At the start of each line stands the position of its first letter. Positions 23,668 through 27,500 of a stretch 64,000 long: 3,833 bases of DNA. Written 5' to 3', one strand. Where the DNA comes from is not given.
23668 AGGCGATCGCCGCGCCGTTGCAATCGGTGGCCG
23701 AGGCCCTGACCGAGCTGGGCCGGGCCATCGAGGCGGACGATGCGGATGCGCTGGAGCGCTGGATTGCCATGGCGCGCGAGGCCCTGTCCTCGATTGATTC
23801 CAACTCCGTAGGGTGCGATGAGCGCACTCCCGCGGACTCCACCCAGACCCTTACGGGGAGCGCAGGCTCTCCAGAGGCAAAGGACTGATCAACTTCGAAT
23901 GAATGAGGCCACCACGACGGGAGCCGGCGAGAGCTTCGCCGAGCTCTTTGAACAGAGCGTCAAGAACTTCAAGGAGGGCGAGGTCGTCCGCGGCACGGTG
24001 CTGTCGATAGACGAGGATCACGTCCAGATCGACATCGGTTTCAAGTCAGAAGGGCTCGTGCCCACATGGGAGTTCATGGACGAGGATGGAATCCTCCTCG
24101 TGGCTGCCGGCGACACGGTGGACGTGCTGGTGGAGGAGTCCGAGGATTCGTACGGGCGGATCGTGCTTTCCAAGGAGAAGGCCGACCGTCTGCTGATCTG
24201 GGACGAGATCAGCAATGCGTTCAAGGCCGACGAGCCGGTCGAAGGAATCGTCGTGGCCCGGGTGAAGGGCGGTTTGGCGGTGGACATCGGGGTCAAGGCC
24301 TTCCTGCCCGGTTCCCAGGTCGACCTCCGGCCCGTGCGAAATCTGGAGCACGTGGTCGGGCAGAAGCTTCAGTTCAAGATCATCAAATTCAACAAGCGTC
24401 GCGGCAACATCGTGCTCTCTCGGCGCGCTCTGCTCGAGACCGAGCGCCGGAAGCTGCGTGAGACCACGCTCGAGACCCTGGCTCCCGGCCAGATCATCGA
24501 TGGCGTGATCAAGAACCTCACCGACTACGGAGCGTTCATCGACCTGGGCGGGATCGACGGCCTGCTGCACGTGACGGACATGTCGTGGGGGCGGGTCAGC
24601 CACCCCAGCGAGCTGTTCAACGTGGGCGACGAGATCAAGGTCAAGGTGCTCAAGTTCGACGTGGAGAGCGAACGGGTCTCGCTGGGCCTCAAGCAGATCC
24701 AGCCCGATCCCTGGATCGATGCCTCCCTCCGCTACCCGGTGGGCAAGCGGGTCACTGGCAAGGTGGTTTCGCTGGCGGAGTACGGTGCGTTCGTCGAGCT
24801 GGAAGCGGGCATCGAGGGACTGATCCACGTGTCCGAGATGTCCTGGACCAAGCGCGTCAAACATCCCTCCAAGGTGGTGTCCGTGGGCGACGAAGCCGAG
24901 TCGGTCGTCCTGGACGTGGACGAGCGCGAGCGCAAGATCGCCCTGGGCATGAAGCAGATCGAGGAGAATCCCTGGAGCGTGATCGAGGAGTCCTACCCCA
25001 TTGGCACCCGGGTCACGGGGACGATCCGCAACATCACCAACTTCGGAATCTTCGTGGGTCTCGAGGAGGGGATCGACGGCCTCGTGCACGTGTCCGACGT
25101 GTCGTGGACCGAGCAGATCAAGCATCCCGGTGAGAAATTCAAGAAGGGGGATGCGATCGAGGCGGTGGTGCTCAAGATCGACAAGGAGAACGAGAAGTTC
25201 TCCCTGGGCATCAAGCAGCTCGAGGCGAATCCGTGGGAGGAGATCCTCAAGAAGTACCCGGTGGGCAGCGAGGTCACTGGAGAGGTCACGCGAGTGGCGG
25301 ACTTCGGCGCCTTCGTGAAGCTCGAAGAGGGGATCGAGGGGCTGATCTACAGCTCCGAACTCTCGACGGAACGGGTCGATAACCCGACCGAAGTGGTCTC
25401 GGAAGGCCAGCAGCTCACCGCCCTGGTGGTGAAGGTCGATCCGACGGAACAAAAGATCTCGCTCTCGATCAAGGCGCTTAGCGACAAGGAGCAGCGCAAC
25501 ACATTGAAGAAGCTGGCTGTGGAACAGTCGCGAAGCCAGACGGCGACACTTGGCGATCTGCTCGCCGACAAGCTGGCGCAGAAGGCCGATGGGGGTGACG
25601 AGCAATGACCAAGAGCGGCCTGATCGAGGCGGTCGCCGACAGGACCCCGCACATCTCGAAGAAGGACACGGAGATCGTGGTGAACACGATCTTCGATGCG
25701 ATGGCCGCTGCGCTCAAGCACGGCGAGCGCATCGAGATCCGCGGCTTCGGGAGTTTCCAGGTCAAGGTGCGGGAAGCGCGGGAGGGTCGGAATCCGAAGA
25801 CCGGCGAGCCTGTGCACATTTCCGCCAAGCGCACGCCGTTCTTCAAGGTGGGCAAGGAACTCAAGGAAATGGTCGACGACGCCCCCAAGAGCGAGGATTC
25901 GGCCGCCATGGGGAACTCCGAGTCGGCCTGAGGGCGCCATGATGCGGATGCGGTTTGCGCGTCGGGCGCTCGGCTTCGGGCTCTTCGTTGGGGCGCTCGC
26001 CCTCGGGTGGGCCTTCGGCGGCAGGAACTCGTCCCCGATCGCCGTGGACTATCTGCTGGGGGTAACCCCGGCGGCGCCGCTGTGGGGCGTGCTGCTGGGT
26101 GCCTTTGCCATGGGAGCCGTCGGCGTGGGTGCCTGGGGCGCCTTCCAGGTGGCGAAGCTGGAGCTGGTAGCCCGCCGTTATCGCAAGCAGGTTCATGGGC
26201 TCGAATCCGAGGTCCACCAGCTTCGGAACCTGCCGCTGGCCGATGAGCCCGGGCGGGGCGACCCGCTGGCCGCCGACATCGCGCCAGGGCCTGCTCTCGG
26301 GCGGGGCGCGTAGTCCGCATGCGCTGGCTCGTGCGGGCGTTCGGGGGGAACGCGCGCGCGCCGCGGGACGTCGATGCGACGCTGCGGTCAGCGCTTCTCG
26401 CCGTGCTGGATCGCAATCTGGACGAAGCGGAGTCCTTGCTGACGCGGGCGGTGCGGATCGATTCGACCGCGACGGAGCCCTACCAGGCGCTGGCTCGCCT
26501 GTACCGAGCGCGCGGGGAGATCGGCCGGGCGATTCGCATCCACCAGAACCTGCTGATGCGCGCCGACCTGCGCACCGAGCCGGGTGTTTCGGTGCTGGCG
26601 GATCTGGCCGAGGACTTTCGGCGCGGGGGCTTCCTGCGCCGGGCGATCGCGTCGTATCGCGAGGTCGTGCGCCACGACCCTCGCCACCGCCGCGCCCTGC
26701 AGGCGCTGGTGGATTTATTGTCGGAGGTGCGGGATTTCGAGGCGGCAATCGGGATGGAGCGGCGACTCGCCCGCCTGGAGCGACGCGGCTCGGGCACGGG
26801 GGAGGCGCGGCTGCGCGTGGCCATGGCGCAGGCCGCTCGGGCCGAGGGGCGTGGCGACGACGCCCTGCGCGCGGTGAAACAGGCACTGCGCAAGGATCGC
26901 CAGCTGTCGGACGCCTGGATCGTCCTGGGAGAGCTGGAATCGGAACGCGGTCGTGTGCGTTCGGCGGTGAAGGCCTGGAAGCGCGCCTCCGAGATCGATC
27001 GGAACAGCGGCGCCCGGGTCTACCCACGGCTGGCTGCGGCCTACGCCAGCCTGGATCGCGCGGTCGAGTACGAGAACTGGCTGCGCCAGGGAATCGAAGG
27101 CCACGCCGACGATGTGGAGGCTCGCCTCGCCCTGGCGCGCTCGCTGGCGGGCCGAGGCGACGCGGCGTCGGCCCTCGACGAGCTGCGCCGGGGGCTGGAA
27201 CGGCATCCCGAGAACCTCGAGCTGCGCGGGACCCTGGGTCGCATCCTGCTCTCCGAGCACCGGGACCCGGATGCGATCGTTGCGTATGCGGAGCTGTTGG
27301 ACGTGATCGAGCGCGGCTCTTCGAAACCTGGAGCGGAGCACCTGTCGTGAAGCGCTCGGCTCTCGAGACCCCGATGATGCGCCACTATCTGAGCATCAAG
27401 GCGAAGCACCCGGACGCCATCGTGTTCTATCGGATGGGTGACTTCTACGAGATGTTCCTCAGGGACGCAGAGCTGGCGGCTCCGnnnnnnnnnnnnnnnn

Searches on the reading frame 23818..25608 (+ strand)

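Call 86: search_protein_families(library=pfam, proteins=[window:23818-25608:+], max_evalue=0.0001)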
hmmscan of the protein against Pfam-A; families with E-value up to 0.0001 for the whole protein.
window:23818-25608:+ (596 aa): 5 families
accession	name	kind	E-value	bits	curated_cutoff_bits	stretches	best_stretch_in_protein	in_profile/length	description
PF00575.29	S1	-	1.6e-100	330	22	6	307-379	3-74/74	S1 RNA binding domain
PF23459.1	S1_RRP5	-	2.7e-30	105.2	27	3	483-550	4-71/72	RRP5 S1 domain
PF21710.3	Spt6_S1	-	3.4e-19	69.4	27.5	0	399-463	20-84/91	Spt6, S1/OB domain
PF17092.11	PCB_OB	-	6.4e-07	30.6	27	0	309-358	32-91/111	Penicillin-binding protein OB-like domain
PF13509.12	S1_2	-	3.5e-06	27.5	21.8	0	395-429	1-35/61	S1 domain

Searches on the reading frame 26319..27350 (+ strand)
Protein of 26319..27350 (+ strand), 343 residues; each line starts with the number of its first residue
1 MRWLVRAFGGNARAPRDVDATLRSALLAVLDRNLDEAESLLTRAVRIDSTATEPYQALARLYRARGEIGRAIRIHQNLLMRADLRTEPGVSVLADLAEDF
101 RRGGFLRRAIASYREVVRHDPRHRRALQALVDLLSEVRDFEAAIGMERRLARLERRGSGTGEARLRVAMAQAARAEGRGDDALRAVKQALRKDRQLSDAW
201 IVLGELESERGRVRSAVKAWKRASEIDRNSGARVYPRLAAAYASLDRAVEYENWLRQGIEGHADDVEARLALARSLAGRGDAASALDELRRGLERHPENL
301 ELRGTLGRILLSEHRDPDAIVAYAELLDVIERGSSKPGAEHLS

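Call 87: search_protein_families(library=pfam, proteins=[window:26319-27350:+], max_evalue=0.0001)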
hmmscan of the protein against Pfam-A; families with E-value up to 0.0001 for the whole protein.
window:26319-27350:+ (343 aa): 16 families
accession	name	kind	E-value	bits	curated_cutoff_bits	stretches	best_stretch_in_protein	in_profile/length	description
PF14559.12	TPR_19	-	1.2e-21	77.3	25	2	174-235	2-62/68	Tetratricopeptide repeat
PF13428.12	TPR_14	-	7.4e-16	57.5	23.5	1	266-308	1-43/44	Tetratricopeptide repeat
PF13432.12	TPR_16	-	9.1e-15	55.2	32.7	1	270-326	1-56/65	Tetratricopeptide repeat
PF07719.23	TPR_2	-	3.2e-14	52.3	27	0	198-229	2-33/34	Tetratricopeptide repeat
PF13431.12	TPR_17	-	4.1e-12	45.8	24.4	0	40-72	1-33/34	Tetratricopeptide repeat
PF23914.1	TPR_CcmH_CycH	-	7.4e-11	42.6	42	0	185-286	38-141/158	Cytochrome c-type biogenesis protein H TPR domain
PF13424.12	TPR_12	-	6e-09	36.4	30.1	0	22-75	6-68/77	Tetratricopeptide repeat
PF13429.12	TPR_15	-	2.6e-08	34.1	26.2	1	23-288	13-270/280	Tetratricopeptide repeat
PF00515.34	TPR_1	-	1.1e-07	31.9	27.8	0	198-229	2-33/34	Tetratricopeptide repeat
PF13414.12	TPR_11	-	4.3e-07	30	26.8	0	208-244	5-40/42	TPR repeat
PF14561.12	TPR_20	-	1.6e-06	28.8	25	0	255-296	11-52/90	Tetratricopeptide repeat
PF24575.1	TPR_Slam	-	2.5e-06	28.3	35.2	0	263-319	44-100/104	Surface lipoprotein assembly modifier, N-terminal TPR repeats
PF25063.1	ARM_TT21_C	-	8.7e-06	26.2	35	0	108-245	39-177/209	Tetratricopeptide repeat protein 21 C-terminal ARM domain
PF25058.1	ARM_TT21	-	1.3e-05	25.6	27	0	170-318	14-146/155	Tetratricopeptide repeat protein 21 ARM repeat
PF13176.12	TPR_7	-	1.7e-05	24.9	27.9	0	56-82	3-28/36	Tetratricopeptide repeat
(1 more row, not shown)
